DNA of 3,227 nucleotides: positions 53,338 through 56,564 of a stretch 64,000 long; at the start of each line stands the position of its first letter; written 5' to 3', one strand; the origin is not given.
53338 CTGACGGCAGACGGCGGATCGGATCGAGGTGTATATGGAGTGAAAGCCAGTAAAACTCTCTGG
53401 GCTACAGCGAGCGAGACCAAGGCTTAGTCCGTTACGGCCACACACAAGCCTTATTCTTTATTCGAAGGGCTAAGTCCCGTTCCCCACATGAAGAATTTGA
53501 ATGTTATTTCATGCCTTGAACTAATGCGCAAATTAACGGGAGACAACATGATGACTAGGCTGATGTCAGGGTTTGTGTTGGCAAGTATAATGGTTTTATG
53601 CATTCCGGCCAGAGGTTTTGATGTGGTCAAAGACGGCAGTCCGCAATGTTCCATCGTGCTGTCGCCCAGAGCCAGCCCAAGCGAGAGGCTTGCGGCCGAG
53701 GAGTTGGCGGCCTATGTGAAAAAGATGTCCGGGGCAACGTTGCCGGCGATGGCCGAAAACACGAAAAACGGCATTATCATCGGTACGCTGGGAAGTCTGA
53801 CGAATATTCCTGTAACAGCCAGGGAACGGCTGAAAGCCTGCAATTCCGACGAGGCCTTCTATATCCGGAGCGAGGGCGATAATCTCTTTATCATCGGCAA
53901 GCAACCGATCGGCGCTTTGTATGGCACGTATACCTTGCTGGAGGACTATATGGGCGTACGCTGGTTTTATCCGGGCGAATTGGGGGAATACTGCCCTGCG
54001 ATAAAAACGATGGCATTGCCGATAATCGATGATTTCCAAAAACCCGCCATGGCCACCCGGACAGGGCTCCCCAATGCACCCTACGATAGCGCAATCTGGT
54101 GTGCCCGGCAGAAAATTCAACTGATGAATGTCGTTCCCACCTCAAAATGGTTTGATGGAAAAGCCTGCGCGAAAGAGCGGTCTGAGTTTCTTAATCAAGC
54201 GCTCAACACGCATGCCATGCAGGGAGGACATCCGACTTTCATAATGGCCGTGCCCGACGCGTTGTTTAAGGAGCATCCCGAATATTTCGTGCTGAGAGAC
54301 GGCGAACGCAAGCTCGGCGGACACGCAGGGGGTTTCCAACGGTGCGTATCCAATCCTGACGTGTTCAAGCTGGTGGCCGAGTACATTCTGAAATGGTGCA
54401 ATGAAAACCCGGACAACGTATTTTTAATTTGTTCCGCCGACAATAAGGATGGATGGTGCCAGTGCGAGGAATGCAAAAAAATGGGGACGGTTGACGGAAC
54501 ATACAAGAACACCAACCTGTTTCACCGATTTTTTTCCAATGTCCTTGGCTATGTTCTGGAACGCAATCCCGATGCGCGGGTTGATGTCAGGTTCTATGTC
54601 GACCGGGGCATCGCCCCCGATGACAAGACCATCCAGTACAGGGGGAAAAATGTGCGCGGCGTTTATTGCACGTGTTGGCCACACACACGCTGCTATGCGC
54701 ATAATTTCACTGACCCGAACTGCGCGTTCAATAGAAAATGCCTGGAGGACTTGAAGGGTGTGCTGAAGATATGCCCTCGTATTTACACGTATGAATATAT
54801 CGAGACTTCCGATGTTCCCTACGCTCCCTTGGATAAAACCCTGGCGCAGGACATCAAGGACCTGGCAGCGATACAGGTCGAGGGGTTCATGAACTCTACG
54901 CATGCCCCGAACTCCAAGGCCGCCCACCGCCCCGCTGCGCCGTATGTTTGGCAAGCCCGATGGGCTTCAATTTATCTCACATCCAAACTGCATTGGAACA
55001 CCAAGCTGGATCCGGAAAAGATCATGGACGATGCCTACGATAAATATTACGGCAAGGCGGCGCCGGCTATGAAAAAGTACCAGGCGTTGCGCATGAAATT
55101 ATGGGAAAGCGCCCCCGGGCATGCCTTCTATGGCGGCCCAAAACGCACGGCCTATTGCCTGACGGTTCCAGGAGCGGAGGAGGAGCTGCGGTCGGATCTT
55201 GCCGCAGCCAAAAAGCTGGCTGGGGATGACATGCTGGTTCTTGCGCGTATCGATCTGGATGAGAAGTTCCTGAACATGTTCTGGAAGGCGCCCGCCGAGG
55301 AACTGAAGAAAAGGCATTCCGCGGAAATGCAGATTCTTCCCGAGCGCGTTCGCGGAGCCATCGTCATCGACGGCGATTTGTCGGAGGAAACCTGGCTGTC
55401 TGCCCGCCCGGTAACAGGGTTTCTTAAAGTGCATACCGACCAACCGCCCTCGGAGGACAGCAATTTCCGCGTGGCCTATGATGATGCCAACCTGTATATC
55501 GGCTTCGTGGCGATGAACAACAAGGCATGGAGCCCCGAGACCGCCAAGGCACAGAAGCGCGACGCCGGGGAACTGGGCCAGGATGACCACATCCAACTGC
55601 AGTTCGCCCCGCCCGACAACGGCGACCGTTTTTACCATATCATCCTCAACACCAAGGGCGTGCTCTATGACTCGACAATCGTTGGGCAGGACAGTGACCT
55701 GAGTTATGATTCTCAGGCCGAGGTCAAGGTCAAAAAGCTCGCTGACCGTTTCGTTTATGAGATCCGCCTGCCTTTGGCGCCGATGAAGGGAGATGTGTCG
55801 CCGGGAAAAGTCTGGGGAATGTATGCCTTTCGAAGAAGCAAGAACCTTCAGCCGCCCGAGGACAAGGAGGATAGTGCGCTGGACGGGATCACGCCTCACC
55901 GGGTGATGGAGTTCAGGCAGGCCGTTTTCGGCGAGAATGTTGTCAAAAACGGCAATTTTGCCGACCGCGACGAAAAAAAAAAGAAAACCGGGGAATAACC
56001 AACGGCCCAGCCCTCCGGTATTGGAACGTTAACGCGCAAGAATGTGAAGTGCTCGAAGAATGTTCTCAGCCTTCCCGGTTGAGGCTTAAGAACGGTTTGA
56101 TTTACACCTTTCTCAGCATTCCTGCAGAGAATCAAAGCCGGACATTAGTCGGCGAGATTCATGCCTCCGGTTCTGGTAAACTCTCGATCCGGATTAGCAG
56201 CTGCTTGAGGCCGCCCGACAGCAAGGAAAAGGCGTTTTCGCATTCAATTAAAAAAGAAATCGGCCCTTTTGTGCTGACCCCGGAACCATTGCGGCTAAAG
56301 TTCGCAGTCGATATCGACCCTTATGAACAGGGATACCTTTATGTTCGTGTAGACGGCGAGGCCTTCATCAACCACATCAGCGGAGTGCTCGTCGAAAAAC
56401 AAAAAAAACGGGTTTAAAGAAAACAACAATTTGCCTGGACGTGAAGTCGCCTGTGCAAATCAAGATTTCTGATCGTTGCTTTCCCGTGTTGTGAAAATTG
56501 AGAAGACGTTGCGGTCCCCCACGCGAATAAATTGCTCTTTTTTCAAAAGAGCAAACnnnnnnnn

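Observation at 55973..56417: dnaX-type -1 slippery heptamer (A_AAA_AAG) in phase at the 3' end of a DUF4838/CBM9 gene, with a 145-codon open -1 frame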

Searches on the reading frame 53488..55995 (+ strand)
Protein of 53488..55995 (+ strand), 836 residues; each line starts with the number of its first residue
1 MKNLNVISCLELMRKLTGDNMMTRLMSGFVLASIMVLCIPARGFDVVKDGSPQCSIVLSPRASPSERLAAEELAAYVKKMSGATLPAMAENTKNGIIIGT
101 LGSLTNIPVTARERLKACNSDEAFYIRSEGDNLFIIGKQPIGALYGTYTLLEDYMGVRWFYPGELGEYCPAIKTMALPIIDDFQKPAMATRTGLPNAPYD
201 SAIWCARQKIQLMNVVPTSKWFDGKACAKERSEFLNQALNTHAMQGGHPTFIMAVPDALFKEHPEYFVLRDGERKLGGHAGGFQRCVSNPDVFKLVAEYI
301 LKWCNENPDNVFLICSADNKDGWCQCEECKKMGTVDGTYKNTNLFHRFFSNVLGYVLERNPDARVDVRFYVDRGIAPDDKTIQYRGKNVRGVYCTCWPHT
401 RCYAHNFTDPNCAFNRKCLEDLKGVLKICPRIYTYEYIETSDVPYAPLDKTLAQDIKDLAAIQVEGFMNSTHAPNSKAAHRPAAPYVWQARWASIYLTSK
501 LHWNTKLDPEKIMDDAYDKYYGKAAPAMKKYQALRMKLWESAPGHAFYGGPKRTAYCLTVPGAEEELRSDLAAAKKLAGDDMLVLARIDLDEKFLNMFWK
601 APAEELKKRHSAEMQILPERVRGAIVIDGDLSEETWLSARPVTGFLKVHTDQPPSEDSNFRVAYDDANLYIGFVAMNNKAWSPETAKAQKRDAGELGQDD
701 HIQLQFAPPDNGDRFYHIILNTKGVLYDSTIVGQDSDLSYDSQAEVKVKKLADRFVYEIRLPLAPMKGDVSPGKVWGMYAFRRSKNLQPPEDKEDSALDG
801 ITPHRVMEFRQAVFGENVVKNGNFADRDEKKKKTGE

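Call 6: search_protein_families(library=pfam, proteins=[window:53488-55995:+], max_evalue=1)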
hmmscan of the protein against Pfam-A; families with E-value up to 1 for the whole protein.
window:53488-55995:+ (836 aa): 4 families
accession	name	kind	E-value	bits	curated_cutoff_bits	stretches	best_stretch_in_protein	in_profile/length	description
PF16126.11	DUF4838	-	2.5e-34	119.3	26.6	1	163-532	3-324/325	Domain of unknown function (DUF4838)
PF03648.19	Glyco_hydro_67N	-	2.3e-09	37.9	24.3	1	56-150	24-120/120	Glycosyl hydrolase family 67 N-terminus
PF06452.16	CBM9_1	-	0.00033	21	23.4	1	627-778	1-144/185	Carbohydrate family 9 binding domain-like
PF02838.20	Glyco_hydro_20b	-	0.00038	21.6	26.1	1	56-151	26-105/124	Glycosyl hydrolase family 20, domain 2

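Call 7: find_encoding_contigs(protein=window:53488-55995:+, flank=3000, max_places=10)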
Protein window:53488-55995:+ (836 aa): no gene with exactly this product is on record in the collection.

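Call 66: search_solved_structures(query=window:53548-55995:+, max_evalue=0.01)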
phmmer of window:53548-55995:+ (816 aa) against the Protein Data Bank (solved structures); distinct sequences matched with E-value up to 0.01: 0.

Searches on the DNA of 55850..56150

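Call 79: search_rna_families(source=window, start=55850, end=56150, threshold=evalue, max_evalue=10)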
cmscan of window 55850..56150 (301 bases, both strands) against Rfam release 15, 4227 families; matches with E-value up to 10: 1.
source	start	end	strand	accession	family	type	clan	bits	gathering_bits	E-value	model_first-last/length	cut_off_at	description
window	55860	56003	+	RF01969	RMST_8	Gene; lncRNA;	-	11.8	80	6.5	1-143/143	no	Rhabdomyosarcoma 2 associated transcript conserved region 8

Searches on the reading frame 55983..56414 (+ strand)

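Call 6: search_protein_families(library=pfam, proteins=[window:55983-56414:+], max_evalue=1)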
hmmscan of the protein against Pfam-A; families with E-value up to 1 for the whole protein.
window:55983-56414:+ (144 aa): 1 family
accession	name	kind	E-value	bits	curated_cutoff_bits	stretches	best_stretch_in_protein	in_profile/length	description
PF09866.14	DUF2093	-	0.076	12.9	25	1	10-20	21-31/42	Uncharacterized protein conserved in bacteria (DUF2093)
